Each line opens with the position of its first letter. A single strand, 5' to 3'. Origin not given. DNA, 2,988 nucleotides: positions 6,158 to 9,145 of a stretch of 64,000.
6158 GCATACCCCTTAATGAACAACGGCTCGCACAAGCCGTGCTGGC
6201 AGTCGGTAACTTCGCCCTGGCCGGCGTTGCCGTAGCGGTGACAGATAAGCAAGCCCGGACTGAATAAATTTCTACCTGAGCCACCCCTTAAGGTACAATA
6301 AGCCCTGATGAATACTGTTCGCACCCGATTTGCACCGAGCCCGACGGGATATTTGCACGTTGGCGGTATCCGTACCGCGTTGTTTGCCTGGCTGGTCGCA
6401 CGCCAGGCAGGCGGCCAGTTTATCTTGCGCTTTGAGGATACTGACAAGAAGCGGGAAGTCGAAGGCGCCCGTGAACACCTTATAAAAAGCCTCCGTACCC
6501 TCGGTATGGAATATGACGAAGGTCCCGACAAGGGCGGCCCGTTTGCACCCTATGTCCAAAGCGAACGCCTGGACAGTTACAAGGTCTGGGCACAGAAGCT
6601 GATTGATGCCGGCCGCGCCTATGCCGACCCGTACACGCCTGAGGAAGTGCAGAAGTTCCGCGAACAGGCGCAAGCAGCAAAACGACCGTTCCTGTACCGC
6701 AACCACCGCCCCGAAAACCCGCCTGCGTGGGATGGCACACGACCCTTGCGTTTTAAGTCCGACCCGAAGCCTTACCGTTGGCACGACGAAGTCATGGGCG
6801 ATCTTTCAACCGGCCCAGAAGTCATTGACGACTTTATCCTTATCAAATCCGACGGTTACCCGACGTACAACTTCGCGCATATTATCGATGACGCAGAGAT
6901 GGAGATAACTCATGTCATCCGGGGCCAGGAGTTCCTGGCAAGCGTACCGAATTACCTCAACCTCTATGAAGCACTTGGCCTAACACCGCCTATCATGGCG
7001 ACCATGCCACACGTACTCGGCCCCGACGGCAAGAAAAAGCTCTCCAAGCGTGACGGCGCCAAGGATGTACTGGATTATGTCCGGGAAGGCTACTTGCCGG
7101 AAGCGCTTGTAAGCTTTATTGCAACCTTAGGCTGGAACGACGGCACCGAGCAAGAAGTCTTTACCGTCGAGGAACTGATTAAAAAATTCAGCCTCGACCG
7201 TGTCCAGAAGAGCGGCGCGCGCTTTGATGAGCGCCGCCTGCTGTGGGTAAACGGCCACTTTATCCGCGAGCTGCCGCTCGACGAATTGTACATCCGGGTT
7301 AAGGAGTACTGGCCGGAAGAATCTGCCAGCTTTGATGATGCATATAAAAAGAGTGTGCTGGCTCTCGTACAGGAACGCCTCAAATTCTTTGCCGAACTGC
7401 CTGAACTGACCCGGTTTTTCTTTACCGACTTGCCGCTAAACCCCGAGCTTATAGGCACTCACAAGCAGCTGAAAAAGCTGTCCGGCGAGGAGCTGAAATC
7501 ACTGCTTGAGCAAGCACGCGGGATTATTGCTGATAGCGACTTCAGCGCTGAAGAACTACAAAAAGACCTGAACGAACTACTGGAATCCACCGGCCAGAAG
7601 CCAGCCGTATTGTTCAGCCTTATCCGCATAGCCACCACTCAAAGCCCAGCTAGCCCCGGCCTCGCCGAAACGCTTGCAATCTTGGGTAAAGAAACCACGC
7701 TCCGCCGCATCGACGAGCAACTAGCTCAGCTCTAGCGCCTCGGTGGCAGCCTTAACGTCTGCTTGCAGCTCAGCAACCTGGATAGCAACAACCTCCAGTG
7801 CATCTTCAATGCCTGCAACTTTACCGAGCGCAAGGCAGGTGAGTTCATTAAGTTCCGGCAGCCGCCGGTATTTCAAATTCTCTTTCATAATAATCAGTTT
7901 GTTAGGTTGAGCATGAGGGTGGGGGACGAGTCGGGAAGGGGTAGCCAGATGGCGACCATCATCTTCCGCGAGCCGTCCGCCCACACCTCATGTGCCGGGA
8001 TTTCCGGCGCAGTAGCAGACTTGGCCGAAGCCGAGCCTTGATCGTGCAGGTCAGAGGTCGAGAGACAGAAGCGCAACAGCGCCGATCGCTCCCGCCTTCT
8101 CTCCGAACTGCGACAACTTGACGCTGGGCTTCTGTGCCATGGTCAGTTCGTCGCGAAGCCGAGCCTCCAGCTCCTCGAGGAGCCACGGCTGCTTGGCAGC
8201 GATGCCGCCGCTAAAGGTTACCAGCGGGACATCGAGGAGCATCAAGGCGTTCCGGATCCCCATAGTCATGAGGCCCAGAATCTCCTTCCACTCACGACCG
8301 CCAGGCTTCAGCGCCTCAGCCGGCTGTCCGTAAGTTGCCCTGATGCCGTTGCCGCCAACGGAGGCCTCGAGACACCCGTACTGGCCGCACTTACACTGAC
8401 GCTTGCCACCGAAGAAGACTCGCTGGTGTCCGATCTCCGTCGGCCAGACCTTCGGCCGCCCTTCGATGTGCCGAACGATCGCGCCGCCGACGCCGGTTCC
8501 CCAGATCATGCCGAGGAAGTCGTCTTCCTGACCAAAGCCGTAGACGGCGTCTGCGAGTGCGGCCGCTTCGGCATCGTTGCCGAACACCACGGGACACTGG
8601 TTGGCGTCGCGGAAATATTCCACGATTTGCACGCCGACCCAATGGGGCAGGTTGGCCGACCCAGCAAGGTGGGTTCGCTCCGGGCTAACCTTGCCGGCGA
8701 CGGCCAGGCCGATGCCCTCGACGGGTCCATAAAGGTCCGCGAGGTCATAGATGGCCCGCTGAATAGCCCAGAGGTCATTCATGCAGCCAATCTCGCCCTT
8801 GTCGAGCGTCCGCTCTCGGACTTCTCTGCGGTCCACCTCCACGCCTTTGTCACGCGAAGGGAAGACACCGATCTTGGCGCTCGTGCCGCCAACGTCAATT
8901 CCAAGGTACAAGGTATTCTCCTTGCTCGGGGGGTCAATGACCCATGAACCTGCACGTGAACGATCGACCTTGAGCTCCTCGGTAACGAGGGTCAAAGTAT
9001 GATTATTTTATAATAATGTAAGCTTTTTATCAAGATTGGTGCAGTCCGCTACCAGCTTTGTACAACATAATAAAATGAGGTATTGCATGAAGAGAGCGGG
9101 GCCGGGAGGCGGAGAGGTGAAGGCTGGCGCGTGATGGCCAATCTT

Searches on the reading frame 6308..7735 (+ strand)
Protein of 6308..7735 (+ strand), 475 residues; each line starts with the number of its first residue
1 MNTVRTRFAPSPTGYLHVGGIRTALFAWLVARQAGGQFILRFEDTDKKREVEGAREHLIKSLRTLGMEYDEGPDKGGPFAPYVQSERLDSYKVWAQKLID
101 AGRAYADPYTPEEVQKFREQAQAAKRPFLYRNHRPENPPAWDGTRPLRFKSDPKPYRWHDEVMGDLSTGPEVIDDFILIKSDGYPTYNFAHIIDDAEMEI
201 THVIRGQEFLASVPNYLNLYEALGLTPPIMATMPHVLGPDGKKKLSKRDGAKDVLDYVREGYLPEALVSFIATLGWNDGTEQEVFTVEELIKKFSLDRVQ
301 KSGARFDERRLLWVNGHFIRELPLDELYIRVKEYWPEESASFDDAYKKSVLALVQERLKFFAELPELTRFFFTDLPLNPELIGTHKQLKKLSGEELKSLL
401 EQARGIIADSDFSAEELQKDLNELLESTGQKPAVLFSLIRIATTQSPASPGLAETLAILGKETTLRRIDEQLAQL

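Call 57: search_protein_families(library=pfam, proteins=[window:6308-7735:+], max_evalue=0.00001)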
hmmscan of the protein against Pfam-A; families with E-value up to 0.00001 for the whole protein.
window:6308-7735:+ (475 aa): 2 families
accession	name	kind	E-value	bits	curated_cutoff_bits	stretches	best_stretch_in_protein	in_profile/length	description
PF00749.27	tRNA-synt_1c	-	2e-85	286.9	23.4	1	4-313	2-314/314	tRNA synthetases class I (E and Q), catalytic domain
PF19269.4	Anticodon_2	-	3.7e-26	92.7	23.6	1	328-471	3-140/141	Anticodon binding domain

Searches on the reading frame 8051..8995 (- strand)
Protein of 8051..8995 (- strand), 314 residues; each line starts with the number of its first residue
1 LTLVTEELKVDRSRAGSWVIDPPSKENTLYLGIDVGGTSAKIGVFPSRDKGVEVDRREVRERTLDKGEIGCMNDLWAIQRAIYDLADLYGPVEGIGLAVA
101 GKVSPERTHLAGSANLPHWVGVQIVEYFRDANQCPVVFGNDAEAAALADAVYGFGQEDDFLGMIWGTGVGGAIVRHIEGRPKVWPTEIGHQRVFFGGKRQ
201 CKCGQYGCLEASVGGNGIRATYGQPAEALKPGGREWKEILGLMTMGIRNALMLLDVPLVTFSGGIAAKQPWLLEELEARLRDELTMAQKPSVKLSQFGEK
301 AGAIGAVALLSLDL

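Call 57: search_protein_families(library=pfam, proteins=[window:8051-8995:-], max_evalue=0.00001)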
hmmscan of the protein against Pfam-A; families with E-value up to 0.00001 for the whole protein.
window:8051-8995:- (314 aa): 1 family
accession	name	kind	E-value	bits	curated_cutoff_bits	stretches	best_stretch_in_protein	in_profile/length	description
PF00480.26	ROK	-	2e-31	110.1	22.9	1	30-310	1-291/294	ROK family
